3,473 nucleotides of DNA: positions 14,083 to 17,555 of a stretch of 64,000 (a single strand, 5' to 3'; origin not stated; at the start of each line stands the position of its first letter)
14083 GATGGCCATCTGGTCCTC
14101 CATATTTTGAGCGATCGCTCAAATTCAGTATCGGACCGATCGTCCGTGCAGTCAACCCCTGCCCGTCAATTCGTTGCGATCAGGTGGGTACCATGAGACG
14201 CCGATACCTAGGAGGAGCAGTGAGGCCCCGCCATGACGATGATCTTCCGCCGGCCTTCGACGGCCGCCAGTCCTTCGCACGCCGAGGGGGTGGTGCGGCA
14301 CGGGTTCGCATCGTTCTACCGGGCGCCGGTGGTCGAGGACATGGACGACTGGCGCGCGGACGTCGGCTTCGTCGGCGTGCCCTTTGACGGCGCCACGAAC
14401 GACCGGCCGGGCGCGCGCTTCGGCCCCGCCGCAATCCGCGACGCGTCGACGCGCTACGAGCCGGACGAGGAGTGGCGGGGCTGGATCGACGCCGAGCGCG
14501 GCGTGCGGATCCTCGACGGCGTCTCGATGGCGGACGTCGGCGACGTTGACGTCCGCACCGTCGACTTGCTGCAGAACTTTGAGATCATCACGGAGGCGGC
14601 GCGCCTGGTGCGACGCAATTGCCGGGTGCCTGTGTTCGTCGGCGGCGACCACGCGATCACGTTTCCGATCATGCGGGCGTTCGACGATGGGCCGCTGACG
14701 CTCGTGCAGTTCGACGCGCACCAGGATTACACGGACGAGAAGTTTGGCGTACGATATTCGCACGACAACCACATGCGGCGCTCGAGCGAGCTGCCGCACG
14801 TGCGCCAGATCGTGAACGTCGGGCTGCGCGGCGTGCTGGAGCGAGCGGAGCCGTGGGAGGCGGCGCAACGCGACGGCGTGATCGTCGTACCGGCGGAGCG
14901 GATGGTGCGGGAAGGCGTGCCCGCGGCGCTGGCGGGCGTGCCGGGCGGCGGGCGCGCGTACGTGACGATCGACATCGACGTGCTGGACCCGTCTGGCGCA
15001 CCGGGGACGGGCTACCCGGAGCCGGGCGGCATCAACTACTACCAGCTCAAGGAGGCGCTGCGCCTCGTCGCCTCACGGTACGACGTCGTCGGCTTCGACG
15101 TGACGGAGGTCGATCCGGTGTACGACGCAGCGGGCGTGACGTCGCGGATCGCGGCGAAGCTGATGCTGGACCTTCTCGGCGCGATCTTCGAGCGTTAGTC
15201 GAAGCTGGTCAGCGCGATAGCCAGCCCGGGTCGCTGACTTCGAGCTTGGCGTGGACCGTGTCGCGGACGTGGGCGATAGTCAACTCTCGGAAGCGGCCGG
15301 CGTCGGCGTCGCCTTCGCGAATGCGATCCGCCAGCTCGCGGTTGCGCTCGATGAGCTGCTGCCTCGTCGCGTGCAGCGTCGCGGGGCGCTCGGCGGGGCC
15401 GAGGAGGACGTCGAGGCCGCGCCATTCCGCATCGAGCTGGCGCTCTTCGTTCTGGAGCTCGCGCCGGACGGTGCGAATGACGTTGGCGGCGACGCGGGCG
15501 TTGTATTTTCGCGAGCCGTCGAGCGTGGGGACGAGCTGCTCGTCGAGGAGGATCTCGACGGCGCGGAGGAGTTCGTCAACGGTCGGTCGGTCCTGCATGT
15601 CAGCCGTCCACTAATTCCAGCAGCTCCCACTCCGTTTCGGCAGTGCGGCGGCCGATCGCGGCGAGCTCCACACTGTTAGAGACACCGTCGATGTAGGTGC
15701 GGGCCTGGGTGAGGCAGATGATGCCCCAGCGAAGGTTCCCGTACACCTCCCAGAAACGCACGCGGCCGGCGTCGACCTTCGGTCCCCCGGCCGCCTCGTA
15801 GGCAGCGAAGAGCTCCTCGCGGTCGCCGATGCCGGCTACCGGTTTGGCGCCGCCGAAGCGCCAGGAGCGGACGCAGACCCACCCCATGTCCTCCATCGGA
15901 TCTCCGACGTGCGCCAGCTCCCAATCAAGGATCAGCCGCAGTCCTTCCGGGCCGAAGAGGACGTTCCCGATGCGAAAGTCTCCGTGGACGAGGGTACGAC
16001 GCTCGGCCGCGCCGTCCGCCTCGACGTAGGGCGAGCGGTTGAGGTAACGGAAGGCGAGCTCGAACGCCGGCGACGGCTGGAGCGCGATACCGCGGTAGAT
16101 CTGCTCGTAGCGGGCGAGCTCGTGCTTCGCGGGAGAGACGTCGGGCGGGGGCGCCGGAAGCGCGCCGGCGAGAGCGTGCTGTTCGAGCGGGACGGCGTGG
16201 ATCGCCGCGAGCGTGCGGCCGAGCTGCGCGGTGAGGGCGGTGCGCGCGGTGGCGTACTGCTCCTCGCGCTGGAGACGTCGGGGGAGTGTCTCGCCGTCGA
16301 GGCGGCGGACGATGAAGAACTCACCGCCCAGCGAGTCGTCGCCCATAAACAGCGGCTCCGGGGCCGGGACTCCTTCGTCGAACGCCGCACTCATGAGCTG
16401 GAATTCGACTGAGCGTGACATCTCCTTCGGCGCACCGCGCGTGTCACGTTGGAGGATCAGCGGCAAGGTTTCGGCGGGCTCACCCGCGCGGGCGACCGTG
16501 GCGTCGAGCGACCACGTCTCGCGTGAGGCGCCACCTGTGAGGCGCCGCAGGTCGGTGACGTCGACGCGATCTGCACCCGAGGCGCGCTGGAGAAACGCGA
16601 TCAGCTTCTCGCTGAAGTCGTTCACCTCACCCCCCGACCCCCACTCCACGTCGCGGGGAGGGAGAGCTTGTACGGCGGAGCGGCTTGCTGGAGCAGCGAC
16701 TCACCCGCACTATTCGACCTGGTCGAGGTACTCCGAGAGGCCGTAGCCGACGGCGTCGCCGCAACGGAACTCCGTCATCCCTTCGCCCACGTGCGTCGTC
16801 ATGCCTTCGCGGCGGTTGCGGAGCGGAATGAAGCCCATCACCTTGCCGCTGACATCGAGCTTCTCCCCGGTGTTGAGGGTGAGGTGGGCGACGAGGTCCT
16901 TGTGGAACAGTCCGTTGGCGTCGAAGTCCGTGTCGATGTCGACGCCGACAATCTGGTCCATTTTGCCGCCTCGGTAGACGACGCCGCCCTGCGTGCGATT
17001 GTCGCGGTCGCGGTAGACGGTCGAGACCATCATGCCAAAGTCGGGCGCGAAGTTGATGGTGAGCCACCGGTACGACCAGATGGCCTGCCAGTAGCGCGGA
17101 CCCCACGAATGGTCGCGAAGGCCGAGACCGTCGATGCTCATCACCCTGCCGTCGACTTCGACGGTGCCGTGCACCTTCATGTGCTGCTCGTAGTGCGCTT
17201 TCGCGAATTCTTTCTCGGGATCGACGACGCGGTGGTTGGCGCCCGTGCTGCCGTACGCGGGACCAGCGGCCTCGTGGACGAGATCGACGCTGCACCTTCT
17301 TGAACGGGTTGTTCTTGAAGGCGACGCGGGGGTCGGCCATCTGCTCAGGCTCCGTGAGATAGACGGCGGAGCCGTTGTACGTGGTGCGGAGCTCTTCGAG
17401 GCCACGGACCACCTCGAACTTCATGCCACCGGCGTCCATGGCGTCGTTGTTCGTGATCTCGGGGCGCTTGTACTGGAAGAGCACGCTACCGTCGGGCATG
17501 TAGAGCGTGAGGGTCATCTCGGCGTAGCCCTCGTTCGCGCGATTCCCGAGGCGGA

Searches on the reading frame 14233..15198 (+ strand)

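Call 40: search_protein_families(library=pfam, proteins=[window:14233-15198:+], max_evalue=0.00001)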
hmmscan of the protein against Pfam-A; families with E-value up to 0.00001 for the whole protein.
window:14233-15198:+ (321 aa): 1 family
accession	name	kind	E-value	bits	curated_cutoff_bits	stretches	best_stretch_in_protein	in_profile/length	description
PF00491.26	Arginase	-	3.8e-68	230.4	22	1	42-315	1-279/280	Arginase family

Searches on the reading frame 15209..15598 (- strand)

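Call 40: search_protein_families(library=pfam, proteins=[window:15209-15598:-], max_evalue=0.00001)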
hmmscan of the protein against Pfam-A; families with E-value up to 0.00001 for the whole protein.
window:15209-15598:- (129 aa): 1 family
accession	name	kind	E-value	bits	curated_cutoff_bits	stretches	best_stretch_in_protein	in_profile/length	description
PF19802.4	DUF6285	-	2.8e-20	73.2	28.1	1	24-126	1-91/91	Domain of unknown function (DUF6285)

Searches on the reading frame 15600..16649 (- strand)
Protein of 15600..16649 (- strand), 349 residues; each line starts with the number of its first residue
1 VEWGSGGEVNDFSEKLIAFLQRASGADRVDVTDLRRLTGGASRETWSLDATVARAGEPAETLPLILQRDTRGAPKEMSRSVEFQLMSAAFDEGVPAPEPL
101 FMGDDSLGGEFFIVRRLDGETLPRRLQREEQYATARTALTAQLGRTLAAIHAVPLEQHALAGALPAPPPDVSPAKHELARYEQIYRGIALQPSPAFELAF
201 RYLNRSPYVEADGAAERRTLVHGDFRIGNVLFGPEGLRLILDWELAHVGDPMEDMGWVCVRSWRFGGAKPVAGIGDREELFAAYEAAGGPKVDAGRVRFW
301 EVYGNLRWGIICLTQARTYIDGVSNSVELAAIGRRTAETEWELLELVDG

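Call 40: search_protein_families(library=pfam, proteins=[window:15600-16649:-], max_evalue=0.00001)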
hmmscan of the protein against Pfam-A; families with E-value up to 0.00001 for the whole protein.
window:15600-16649:- (349 aa): 1 family
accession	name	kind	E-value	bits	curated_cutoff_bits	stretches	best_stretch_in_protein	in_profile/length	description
PF01636.29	APH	-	3.5e-28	99.4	23.2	1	34-285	2-226/239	Phosphotransferase enzyme family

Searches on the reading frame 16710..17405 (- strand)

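Call 41: search_protein_families(library=pfam, proteins=[window:16710-17405:-], max_evalue=0.00001)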
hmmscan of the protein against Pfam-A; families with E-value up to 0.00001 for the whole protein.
window:16710-17405:- (231 aa): 2 families
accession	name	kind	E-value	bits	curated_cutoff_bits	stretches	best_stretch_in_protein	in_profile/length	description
PF23212.2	DUF7064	-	9.6e-29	100.7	24.7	1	105-229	1-125/126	Domain of unknown function (DUF7064)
PF23213.1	DUF7065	-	1.2e-12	48.7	27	1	37-104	119-183/183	Domain of unknown function (DUF7065)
